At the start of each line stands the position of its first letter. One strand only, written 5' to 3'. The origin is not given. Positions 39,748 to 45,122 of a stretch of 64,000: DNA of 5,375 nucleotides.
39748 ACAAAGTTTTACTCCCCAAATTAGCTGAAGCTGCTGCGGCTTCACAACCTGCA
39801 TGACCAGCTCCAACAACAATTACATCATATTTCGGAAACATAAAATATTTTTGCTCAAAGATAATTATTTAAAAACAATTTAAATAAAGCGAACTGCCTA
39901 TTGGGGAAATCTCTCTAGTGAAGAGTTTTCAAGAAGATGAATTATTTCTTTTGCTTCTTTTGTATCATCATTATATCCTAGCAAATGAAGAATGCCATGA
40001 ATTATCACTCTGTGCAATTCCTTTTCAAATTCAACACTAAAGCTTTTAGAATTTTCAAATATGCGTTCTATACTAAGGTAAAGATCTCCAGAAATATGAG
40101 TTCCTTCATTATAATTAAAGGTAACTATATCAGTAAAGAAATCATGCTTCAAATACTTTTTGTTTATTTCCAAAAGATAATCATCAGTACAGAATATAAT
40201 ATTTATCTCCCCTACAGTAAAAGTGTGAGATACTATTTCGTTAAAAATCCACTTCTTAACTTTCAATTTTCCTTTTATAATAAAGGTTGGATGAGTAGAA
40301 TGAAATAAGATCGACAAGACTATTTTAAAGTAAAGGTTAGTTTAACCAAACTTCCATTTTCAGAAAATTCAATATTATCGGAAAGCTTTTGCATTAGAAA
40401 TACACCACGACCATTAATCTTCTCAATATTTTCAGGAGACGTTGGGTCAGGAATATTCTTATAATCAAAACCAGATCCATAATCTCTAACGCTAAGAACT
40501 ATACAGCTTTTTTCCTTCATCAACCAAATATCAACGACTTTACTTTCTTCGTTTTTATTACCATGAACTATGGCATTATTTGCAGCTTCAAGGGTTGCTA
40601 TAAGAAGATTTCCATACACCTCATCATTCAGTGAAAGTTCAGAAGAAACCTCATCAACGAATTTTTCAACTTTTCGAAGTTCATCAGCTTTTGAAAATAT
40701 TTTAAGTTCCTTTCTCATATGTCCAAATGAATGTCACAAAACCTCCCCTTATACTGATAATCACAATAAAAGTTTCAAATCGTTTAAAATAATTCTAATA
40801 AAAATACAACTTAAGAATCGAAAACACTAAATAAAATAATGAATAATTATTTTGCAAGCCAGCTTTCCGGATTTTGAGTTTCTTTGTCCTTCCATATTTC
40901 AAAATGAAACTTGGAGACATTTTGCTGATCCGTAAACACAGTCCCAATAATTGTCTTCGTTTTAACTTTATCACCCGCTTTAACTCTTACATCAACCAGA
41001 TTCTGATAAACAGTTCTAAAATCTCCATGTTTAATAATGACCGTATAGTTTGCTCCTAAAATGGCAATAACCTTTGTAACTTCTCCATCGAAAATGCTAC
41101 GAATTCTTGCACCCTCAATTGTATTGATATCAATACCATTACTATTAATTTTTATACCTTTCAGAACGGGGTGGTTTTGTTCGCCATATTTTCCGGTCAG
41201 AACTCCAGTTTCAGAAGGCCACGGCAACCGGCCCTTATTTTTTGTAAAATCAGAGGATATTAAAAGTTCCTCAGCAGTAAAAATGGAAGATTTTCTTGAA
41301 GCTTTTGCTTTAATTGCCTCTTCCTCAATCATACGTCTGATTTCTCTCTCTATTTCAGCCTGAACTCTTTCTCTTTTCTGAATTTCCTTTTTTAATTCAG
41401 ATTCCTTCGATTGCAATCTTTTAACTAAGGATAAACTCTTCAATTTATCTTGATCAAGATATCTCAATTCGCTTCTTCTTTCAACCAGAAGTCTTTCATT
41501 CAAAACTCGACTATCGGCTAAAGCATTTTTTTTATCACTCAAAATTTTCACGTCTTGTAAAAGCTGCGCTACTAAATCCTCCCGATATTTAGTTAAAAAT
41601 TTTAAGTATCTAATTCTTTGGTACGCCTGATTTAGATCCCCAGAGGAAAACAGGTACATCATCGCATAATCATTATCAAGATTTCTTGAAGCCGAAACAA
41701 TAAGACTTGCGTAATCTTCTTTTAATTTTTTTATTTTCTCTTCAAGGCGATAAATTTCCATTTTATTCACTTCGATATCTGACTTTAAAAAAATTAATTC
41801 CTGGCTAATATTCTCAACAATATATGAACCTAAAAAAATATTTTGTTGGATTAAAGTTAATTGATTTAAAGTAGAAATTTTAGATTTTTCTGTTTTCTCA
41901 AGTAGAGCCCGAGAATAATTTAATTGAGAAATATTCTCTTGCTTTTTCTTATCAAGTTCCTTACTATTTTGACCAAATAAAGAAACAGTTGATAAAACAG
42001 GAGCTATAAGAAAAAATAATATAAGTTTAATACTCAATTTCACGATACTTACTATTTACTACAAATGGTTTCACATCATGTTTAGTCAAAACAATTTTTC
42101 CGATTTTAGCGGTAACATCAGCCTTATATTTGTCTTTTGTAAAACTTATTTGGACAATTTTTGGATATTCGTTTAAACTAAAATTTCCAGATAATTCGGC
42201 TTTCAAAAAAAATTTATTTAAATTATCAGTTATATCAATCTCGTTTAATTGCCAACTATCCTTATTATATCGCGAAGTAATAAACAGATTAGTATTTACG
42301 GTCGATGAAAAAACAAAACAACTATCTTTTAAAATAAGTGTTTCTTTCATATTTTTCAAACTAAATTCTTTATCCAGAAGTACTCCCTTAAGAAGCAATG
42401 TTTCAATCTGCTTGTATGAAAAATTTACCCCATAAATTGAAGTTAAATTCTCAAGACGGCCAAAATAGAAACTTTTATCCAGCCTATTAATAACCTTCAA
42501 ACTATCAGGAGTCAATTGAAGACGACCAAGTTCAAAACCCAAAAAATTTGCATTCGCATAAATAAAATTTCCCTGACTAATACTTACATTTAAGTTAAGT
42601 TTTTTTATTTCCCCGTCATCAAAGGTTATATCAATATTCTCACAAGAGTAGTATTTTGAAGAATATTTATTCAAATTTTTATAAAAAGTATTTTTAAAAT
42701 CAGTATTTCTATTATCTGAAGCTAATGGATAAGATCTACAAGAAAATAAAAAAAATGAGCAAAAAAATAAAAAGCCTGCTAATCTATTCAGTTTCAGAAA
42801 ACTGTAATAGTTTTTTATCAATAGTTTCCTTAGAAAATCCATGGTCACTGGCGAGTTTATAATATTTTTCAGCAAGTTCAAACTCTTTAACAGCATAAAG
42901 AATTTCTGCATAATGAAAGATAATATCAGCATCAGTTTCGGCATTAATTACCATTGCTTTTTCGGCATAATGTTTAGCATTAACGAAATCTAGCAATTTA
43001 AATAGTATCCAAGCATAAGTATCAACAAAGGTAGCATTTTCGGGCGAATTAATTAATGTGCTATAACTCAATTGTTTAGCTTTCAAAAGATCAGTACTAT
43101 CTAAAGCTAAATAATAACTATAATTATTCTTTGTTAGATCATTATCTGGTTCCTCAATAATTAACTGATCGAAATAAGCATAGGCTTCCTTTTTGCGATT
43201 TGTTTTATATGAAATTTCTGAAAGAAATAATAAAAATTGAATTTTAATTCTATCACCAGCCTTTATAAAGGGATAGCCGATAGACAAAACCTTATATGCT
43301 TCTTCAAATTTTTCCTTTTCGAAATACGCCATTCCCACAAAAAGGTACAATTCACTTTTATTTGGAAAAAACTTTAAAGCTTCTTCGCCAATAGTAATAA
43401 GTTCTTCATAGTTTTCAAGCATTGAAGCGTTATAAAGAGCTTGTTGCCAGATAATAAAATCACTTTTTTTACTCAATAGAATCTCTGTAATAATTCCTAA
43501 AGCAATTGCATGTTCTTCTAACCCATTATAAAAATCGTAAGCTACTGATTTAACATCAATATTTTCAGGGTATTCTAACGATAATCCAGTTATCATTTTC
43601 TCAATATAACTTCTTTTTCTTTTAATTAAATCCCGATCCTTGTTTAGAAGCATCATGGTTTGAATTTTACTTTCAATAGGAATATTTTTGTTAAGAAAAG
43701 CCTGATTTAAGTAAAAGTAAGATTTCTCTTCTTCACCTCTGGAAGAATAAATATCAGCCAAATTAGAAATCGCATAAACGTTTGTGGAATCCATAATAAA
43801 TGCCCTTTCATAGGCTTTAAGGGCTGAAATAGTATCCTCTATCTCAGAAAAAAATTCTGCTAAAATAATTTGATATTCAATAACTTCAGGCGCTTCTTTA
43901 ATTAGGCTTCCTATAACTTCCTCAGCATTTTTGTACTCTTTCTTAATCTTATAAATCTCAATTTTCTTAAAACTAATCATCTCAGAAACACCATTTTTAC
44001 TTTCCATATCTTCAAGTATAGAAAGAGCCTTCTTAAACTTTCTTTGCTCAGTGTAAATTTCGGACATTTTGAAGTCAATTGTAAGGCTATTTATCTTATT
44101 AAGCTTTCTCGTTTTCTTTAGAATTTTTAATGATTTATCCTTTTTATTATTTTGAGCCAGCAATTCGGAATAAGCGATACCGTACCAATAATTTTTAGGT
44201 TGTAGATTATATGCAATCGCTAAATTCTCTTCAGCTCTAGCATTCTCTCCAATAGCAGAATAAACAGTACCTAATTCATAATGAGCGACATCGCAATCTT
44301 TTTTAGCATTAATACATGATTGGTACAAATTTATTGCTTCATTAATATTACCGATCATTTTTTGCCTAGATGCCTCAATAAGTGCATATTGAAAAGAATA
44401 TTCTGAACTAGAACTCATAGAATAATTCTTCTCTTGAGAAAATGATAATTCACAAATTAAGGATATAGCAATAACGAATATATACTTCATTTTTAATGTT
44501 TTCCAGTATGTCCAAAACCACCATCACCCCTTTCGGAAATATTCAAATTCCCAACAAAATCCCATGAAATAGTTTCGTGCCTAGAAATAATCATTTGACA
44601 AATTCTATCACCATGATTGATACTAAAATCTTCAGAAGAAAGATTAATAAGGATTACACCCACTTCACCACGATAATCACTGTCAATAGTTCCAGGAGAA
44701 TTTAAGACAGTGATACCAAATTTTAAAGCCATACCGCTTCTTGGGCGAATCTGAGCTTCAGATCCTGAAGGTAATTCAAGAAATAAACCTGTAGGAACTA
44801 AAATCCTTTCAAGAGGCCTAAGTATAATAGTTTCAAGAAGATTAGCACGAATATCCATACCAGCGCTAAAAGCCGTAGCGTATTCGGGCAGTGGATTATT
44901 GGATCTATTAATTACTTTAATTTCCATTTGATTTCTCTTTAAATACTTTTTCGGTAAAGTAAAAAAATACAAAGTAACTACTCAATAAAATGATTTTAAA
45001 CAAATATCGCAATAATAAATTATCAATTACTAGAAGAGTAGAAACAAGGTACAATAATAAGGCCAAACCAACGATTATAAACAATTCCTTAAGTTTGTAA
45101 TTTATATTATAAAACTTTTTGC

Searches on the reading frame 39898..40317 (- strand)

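Call 6: search_protein_families(library=ncbifam, proteins=[window:39898-40317:-])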
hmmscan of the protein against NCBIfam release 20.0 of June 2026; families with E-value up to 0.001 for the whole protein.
window:39898-40317:- (139 aa): 2 families
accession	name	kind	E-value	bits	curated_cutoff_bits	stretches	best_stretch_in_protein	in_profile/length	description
TIGR00043.2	TIGR00043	equivalog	9.8e-26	90.2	45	1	20-137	14-142/146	rRNA maturation RNase YbeY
NF010570.0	PRK13963.1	equivalog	5.7e-10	38.9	274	1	19-124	137-242/261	rRNA maturation RNase YbeY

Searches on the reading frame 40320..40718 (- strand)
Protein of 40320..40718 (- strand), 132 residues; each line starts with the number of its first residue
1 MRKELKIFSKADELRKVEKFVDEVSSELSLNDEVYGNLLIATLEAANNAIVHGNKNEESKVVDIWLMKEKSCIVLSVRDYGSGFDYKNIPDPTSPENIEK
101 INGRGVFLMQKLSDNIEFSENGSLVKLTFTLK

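Call 6: search_protein_families(library=ncbifam, proteins=[window:40320-40718:-])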
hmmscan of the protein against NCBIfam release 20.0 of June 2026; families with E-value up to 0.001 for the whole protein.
window:40320-40718:- (132 aa): 4 families
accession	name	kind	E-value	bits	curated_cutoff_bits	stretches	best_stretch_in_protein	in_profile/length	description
NF003144.0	PRK04069.1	equivalog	1e-09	38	145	1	28-128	33-140/161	anti-sigma B factor RsbW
TIGR01925.2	spIIAB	equivalog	2.1e-09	37.4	135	1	25-123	25-128/137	anti-sigma F factor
NF041045.1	RsbA_anti_sig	subfamily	1.1e-08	34.7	210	1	10-129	187-302/303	anti-sigma factor RsbA family regulatory protein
TIGR01924.1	rsbW_low_gc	equivalog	1.5e-06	27.7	155.05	1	23-126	28-138/159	anti-sigma B factor RsbW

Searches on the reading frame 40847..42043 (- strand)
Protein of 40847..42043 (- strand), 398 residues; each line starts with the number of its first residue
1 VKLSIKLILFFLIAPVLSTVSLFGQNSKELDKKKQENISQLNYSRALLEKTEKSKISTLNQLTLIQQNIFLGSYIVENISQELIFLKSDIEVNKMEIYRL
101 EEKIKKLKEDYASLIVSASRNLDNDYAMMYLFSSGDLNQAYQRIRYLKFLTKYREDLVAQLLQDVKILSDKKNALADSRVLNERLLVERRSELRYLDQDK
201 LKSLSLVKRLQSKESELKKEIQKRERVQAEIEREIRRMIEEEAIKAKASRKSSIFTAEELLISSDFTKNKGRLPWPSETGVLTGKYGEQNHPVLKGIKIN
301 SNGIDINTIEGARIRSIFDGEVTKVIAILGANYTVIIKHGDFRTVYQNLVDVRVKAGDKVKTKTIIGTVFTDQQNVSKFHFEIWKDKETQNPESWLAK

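Call 6: search_protein_families(library=ncbifam, proteins=[window:40847-42043:-])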
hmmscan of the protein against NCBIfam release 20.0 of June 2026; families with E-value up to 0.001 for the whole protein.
window:40847-42043:- (398 aa): 10 families
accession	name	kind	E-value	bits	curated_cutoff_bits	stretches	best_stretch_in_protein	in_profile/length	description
NF008644.1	PRK11637.1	equivalog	2.1e-16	59.9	270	1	35-398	10-385/385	murein hydrolase activator EnvC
NF053738.1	S2SprSpoIIQBc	equivalog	1.2e-11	44.7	250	1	300-398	121-225/232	stage II sporulation protein SpoIIQ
NF008652.0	PRK11649.1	equivalog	1.9e-07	30.2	341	1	300-392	312-406/439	murein DD-endopeptidase MepM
NF047755.1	LIC_10271_M23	exception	4.5e-07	29.8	180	1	302-392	118-205/207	LIC_10271 family cell wall hydrolase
NF052530.1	Heli_ShapePgp3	exception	1.9e-05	23.9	300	1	210-383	88-251/270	peptidoglycan metallopeptidase Pgp3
NF053825.1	PdgNdpepShyA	equivalog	9.1e-05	21.3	700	1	288-368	284-364/425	peptidoglycan DD-endopeptidase ShyA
NF050804.1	CellDivDipMCaul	equivalog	0.0001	21.3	900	1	269-383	503-613/634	cell division endopeptidase DipM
NF041208.1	celldiv_DipM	equivalog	0.00017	21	740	1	296-396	315-417/419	cell division endopeptidase DipM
NF040883.1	amid_act_ActS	equivalog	0.00022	20.6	375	1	256-389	100-226/242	amidase activator ActS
NF052336.1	PdgHdaseHSB100310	equivalog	0.00023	20.6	500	1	263-390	25-148/316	peptidoglycan hydrolase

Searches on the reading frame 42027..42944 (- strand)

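Call 6: search_protein_families(library=ncbifam, proteins=[window:42027-42944:-])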
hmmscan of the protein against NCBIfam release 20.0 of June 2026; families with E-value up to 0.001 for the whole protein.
window:42027-42944:- (305 aa): 1 family
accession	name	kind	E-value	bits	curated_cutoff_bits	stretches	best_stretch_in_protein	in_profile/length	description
NF053559.1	LolB1_Flavo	equivalog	6.7e-21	74.9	50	1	58-288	2-236/244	lipoprotein insertase outer membrane protein LolB1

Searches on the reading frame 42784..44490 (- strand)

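Call 6: search_protein_families(library=ncbifam, proteins=[window:42784-44490:-])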
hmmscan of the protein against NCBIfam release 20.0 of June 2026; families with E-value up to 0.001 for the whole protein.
window:42784-44490:- (568 aa): 13 families
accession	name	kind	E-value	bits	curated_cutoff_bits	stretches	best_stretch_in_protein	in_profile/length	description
TIGR02917.1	PEP_TPR_lipo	equivalog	3.1e-29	101.5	312.2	3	20-227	485-692/899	XrtA/PEP-CTERM system TPR-repeat protein PrsT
TIGR02552.1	LcrH_SycD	equivalog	1e-10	41.4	104.8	1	31-101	50-120/136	SycD/LcrH family type III secretion system chaperone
NF040959.1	MamA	equivalog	3.1e-10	39.8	200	1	112-260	48-195/204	magnetosome protein MamA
NF033920.0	C39_PA2778_fam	equivalog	6.7e-09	35.5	150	0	40-130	163-253/255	PA2778 family cysteine peptidase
TIGR00540.1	TPR_hemY_coli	hypoth_equivalog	2.7e-07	29.7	142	0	299-403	249-350/385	heme biosynthesis-associated TPR protein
NF008757.0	PRK11788.1-5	equivalog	1.5e-06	27.6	363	0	66-207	177-319/388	lipopolysaccharide assembly protein LapB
NF052400.1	M48_BAM_BepA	equivalog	1.9e-05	23.6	570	1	23-162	263-401/483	beta-barrel assembly-enhancing protease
NF047558.1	TPR_END_plus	domain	7.7e-05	22.6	32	0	69-101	1-32/56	TPR end-of-group domain-containing protein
NF008753.0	PRK11788.1-1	equivalog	8.8e-05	21.8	395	0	68-264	108-308/389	lipopolysaccharide assembly protein LapB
TIGR02521.1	type_IV_pilW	equivalog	0.00025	20.7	154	0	47-101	45-99/234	type IV pilus biogenesis/stability protein PilW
NF008754.0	PRK11788.1-2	equivalog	0.00025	20.2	670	0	146-259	117-232/386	lipopolysaccharide assembly protein LapB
NF007302.0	PRK09782.1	equivalog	0.00067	17.7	1223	0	34-129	581-674/990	phage receptor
TIGR03939.1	PGA_TPR_OMP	equivalog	0.0008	17.7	366.65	0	71-164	399-491/800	poly-beta-1,6 N-acetyl-D-glucosamine export porin PgaA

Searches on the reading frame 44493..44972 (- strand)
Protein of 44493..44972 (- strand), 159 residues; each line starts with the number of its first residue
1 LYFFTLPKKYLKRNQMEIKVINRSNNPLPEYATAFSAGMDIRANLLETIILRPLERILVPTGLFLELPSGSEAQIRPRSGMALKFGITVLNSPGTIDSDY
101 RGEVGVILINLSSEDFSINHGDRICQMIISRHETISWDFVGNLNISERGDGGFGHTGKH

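Call 7: search_protein_families(library=ncbifam, max_evalue=1e-8, proteins=[window:44493-44972:-])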
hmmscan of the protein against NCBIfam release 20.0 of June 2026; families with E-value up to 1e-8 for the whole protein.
window:44493-44972:- (159 aa): 3 families
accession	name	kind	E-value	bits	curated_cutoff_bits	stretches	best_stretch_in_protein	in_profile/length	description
NF001862.0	PRK00601.1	equivalog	1.2e-55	187.3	103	1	17-159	7-150/150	dUTP diphosphatase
TIGR00576.1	dut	superfamily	1.7e-49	167.3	102.55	1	23-158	8-143/143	dUTP diphosphatase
NF010561.0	PRK13956.1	equivalog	1.1e-10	41.6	223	1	23-158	13-147/147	dUTP diphosphatase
